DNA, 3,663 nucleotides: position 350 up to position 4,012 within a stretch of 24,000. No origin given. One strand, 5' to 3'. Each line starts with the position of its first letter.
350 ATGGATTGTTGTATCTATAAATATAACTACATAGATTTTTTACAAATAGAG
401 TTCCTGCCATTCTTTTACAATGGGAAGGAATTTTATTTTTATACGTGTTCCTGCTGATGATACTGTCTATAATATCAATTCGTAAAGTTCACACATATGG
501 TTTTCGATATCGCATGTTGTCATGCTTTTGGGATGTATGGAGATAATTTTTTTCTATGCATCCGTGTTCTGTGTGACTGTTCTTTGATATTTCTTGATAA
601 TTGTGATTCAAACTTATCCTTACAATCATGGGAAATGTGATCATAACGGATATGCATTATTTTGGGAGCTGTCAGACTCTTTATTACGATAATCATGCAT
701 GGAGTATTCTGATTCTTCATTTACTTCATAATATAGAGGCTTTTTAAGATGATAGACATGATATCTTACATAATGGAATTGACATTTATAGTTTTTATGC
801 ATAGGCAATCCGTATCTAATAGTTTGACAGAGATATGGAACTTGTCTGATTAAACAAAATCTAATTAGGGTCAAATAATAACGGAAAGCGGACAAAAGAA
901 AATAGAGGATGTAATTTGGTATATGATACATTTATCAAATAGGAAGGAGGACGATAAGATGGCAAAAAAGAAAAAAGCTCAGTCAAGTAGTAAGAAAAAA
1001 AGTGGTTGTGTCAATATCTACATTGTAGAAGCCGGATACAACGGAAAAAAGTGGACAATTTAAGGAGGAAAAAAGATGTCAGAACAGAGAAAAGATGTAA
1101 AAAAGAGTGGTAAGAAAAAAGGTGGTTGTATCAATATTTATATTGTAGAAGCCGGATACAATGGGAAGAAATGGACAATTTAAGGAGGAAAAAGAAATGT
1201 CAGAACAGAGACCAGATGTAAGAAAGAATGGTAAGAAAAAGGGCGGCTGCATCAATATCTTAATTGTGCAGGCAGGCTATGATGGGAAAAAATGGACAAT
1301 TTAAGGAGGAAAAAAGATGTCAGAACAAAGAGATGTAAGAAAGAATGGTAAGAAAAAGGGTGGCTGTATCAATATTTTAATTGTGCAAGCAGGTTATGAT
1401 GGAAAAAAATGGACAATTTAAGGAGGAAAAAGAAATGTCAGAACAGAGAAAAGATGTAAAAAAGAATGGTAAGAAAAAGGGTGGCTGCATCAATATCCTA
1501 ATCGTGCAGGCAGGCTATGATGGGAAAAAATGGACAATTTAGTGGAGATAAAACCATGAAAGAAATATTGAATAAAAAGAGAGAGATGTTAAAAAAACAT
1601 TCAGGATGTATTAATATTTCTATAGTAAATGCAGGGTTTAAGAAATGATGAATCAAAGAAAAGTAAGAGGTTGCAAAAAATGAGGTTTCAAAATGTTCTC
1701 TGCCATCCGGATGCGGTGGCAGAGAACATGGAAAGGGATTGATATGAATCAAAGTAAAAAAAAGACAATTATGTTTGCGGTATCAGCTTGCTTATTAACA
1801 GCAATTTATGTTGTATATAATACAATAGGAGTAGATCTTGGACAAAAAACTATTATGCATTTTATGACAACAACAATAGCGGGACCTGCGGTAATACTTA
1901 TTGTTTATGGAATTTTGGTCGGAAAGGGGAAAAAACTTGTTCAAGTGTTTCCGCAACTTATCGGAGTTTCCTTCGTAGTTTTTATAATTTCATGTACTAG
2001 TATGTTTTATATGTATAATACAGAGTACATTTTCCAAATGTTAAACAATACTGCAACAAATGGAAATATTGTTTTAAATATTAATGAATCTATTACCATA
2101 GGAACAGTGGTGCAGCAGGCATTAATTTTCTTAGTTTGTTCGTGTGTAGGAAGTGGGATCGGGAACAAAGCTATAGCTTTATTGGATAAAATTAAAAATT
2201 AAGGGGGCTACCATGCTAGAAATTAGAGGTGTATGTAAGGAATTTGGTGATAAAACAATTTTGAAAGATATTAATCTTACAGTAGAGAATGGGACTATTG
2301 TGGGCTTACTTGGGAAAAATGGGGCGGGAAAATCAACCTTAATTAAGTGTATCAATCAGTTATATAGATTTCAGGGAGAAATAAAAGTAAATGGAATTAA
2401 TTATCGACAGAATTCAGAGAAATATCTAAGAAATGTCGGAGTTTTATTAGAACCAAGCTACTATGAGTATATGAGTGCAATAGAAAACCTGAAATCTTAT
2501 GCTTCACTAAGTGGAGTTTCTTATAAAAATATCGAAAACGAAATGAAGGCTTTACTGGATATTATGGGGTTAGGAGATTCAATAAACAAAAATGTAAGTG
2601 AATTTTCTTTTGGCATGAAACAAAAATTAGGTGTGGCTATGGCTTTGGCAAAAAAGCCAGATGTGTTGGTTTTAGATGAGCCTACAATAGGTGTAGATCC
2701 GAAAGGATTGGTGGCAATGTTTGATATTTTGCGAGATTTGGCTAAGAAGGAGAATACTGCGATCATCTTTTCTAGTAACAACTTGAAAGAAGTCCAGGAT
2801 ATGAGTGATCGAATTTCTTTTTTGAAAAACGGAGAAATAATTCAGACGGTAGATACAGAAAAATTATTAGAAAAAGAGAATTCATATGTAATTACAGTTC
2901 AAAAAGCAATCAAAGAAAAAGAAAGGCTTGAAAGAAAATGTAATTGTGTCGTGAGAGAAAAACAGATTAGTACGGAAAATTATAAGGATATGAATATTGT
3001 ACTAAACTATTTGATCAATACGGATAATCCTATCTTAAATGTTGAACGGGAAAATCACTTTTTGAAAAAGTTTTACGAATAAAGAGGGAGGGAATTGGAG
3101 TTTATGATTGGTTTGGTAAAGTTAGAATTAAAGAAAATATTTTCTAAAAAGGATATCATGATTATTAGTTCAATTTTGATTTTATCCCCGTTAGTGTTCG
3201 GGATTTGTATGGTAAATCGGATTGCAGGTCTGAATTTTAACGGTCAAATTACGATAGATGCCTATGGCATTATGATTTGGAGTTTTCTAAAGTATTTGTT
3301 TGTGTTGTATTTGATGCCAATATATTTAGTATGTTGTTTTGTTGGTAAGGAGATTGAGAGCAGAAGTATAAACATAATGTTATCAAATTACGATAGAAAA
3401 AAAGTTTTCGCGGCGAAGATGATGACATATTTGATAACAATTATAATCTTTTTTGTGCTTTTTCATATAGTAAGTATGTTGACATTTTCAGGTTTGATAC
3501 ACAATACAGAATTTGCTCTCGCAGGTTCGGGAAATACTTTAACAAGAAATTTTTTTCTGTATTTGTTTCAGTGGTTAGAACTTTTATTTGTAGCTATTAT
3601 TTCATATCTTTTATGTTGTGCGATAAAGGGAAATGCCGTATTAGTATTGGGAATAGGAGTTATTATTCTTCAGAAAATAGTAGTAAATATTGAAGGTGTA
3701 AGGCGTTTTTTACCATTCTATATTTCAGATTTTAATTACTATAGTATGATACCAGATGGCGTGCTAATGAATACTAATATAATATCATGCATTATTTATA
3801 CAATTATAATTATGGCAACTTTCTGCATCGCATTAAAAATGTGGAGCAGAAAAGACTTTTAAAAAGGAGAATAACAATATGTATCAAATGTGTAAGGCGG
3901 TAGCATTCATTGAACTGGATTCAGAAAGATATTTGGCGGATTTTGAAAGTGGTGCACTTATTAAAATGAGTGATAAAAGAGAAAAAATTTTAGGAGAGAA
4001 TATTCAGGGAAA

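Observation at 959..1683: The precursor paralogs show synonymous-only divergence and fall into three sequence types, yet none appears in the ORF track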

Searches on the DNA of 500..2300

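Call 76: search_rna_families(source=window, start=500, end=2300, threshold=evalue, max_evalue=1)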
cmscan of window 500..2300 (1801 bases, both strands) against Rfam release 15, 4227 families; matches with E-value up to 1: 1.
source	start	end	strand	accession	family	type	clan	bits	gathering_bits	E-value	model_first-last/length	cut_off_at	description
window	575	651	-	RF00526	snoMe28S-U3344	Gene; snRNA; snoRNA; CD-box;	-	24.6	50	0.21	1-83/83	no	Small nucleolar RNA Me28S-U3344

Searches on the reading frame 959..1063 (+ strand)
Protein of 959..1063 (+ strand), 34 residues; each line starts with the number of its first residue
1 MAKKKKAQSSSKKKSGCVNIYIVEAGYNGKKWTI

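Call 7: search_protein_families(library=ncbifam, proteins=[window:959-1063:+], max_evalue=1)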
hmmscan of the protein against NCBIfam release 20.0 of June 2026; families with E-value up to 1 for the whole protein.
window:959-1063:+ (34 aa): 0 families

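Call 33: search_protein_families(library=pfam, proteins=[window:959-1063:+], max_evalue=10)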
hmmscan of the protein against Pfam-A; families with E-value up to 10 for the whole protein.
window:959-1063:+ (34 aa): 0 families

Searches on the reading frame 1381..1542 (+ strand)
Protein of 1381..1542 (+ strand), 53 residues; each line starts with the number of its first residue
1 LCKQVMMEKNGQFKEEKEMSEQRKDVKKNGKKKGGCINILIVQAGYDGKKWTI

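Call 27: find_homologous_proteins(query=window:1381-1542:+, max_evalue=10)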
Query window:1381-1542:+ (53 aa): 3 proteins with E <= 10 among 3 candidates.
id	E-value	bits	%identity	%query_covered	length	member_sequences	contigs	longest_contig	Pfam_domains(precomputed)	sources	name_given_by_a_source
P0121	1.1e-22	96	98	91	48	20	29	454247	-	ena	-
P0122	3.6e-11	60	86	66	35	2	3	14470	-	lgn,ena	-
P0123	1.8e-8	52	91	60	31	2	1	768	-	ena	-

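Call 29: find_encoding_contigs(protein=P0121, flank=4000, max_places=10)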
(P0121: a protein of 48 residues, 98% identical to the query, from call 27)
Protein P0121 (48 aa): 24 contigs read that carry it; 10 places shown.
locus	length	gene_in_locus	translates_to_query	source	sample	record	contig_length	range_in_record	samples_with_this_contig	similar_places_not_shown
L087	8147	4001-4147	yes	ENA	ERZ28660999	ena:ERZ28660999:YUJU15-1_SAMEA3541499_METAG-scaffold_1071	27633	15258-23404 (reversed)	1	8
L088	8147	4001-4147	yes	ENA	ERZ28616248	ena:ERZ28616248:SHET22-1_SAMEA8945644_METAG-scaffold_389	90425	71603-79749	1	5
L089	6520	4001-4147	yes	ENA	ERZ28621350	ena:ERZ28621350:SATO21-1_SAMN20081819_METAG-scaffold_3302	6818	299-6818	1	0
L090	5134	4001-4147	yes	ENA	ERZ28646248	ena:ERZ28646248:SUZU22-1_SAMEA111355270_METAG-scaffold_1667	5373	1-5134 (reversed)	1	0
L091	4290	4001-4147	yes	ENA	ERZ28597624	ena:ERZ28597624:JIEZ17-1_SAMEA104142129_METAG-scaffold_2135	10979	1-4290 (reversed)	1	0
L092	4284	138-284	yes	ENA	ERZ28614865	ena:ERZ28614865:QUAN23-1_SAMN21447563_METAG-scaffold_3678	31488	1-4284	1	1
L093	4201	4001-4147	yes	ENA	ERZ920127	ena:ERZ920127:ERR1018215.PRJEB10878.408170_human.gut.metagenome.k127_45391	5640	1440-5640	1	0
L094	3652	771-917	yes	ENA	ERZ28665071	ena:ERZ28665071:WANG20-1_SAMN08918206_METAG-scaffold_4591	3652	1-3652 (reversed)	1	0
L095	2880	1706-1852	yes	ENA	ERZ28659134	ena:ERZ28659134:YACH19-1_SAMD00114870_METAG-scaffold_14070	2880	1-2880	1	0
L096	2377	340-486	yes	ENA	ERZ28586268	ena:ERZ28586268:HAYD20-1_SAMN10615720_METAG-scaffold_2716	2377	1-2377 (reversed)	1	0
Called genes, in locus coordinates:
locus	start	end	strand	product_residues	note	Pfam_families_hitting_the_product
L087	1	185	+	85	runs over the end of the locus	PF00589:Phage_integrase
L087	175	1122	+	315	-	PF00589:Phage_integrase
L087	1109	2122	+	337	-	PF02899:Phage_int_SAM_1, PF13102:Phage_int_SAM_5 (faint), PF00589:Phage_integrase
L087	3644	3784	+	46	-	-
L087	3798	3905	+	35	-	-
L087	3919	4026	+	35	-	-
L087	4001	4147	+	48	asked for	-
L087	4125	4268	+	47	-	-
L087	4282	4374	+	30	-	-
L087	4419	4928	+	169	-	-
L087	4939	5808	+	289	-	PF00005:ABC_tran, PF13304:AAA_21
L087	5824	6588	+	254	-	-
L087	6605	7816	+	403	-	PF04055:Radical_SAM, PF13353:Fer4_12, PF13186:SPASM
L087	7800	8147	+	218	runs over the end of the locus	PF02517:Rce1-like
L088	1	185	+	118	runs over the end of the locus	PF00589:Phage_integrase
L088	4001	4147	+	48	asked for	-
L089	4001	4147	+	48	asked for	-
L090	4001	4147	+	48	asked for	-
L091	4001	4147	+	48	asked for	-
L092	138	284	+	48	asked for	-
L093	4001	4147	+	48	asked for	-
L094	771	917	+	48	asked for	-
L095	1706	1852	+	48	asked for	-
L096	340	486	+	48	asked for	-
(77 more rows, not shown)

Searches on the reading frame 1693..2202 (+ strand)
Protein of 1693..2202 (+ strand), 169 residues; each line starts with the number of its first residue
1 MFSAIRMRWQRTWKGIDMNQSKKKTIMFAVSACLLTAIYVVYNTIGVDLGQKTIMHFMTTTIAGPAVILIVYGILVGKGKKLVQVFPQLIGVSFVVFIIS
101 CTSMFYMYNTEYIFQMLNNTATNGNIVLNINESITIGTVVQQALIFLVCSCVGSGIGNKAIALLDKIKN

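Call 5: search_protein_families(library=pfam, proteins=[window:1693-2202:+], max_evalue=0.01)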
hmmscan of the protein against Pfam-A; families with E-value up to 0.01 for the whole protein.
window:1693-2202:+ (169 aa): 1 family
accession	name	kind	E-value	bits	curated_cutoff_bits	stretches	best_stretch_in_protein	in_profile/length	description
PF05241.17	EBP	-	0.0027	18.5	25.7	1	54-118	25-86/113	EXPERA (EXPanded EBP superfamily)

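Call 7: search_protein_families(library=ncbifam, proteins=[window:1693-2202:+], max_evalue=1)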
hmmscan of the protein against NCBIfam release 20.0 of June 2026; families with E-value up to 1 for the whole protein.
window:1693-2202:+ (169 aa): 1 family
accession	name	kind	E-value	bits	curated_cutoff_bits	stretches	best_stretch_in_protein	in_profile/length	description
NF033495.1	phage_BC1881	hypoth_equivalog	0.074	12.7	27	1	45-71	19-43/45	BC1881 family protein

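Call 33: search_protein_families(library=pfam, proteins=[window:1744-2202:+], max_evalue=10)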
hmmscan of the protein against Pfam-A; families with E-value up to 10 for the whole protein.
window:1744-2202:+ (152 aa): 3 families
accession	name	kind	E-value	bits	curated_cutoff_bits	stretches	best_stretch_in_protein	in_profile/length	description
PF05241.17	EBP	-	0.002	18.9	25.7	1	37-101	25-86/113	EXPERA (EXPanded EBP superfamily)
PF09605.15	Trep_Strep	-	0.032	14.7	28.7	1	75-143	108-178/185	Hypothetical bacterial integral membrane protein (Trep_Strep)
PF00892.27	EamA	-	0.45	11.2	28.2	1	7-91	2-84/135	EamA-like transporter family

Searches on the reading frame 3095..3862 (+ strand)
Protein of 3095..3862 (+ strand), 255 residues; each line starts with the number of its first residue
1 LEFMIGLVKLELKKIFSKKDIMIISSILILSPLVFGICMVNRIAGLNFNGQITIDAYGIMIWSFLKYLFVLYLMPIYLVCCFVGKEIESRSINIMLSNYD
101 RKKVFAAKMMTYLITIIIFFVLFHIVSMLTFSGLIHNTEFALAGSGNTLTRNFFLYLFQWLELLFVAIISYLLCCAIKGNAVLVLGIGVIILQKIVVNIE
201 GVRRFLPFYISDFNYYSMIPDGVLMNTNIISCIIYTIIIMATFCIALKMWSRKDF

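Call 5: search_protein_families(library=pfam, proteins=[window:3095-3862:+], max_evalue=0.01)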
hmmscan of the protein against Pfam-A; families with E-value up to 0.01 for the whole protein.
window:3095-3862:+ (255 aa): 0 families

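Call 7: search_protein_families(library=ncbifam, proteins=[window:3095-3862:+], max_evalue=1)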
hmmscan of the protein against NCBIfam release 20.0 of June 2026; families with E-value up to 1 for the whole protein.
window:3095-3862:+ (255 aa): 1 family
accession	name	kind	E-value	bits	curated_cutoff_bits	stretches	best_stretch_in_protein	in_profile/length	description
NF040508.1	LVIS_2131_fam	hypoth_equivalog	0.42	10.5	100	0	78-132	15-67/202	LVIS_2131 family protein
